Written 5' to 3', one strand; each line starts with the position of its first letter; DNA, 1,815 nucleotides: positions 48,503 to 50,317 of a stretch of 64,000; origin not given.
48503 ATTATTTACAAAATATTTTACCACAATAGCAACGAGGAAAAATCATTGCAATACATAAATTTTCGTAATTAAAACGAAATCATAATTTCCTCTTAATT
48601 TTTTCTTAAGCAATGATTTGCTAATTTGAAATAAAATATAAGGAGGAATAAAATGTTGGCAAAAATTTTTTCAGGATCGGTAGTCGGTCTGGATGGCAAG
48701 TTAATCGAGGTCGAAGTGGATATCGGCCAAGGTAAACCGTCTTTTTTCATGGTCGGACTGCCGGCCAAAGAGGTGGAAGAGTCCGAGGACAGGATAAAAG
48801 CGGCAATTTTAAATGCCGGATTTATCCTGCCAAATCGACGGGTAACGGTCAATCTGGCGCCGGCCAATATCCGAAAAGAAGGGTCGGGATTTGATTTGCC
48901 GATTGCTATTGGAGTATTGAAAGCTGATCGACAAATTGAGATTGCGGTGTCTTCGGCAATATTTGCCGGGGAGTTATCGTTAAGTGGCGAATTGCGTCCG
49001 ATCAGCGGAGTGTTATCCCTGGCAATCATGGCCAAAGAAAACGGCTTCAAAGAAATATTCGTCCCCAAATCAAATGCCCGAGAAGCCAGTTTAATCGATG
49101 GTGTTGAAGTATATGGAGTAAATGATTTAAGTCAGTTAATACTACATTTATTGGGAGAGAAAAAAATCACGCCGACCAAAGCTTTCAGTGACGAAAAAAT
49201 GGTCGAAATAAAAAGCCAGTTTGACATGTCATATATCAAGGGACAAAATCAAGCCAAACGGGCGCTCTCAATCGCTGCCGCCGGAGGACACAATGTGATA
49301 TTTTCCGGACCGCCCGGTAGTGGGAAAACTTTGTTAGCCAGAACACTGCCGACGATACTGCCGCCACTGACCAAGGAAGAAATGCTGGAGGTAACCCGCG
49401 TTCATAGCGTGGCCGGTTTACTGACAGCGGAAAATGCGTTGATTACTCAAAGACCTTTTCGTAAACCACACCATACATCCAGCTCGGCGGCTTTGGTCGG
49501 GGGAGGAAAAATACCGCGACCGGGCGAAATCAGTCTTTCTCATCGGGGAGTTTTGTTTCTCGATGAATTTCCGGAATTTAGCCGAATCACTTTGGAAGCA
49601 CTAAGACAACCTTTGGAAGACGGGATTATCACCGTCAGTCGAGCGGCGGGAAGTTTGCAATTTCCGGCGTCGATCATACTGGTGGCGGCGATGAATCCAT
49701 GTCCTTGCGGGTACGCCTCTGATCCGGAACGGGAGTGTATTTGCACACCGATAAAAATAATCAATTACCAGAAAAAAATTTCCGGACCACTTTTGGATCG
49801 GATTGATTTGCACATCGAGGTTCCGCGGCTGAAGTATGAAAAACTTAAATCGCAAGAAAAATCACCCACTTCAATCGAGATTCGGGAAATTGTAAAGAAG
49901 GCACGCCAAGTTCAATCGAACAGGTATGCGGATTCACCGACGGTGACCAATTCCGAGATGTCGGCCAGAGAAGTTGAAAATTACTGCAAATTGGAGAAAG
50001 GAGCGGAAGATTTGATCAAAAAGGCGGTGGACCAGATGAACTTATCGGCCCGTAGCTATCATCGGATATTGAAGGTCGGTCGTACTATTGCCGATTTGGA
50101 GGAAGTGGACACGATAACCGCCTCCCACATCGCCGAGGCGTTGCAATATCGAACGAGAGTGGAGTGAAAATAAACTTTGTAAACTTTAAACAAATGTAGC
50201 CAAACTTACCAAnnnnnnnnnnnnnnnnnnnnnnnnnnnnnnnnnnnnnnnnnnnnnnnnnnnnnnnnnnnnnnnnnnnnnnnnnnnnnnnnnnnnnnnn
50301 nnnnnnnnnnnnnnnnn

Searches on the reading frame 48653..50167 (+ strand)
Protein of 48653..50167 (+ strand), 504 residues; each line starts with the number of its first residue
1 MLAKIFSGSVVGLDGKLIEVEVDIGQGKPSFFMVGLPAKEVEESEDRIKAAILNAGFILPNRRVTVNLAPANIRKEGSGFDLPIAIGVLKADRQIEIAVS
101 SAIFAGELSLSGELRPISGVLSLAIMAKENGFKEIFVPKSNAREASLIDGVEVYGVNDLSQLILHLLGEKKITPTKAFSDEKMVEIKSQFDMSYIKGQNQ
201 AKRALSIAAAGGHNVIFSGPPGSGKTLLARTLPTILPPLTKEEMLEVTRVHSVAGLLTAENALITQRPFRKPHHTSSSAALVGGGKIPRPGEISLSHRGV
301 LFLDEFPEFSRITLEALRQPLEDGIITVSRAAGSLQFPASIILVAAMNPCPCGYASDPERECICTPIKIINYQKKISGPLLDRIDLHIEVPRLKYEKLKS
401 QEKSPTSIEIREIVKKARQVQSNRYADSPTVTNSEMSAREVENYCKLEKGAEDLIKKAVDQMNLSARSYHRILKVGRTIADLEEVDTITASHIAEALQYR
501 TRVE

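Call 7: search_protein_families(library=pfam, proteins=[window:48653-50167:+], max_evalue=0.001)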
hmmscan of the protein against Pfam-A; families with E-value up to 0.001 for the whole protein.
window:48653-50167:+ (504 aa): 8 families
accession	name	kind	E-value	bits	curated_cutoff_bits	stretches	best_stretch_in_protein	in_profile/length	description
PF01078.27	Mg_chelatase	-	3.5e-95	317.7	20.3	1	191-397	1-206/207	Magnesium chelatase, subunit ChlI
PF13541.12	ChlI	-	7.7e-44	148.9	27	1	20-141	1-121/121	Subunit ChlI of Mg-chelatase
PF13335.12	Mg_chelatase_C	-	4.8e-31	107.6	26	1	406-500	3-94/94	Magnesium chelatase, subunit ChlI C-terminal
PF07728.20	AAA_5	-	3.1e-07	30.9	22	1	214-351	1-125/139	AAA domain (dynein-related subfamily)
PF00493.29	MCM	-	3.6e-06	26.7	23.3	1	186-386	32-200/224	MCM P-loop domain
PF05362.19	Lon_C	-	2.5e-05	24.4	21.1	1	61-146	93-177/205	Lon protease (S16) C-terminal proteolytic domain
PF00004.35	AAA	-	0.00069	20.5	21.2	0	215-235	1-21/131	ATPase family associated with various cellular activities (AAA)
PF00158.32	Sigma54_activat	-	0.00096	19.3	20.2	0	201-348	11-142/168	Sigma-54 interaction domain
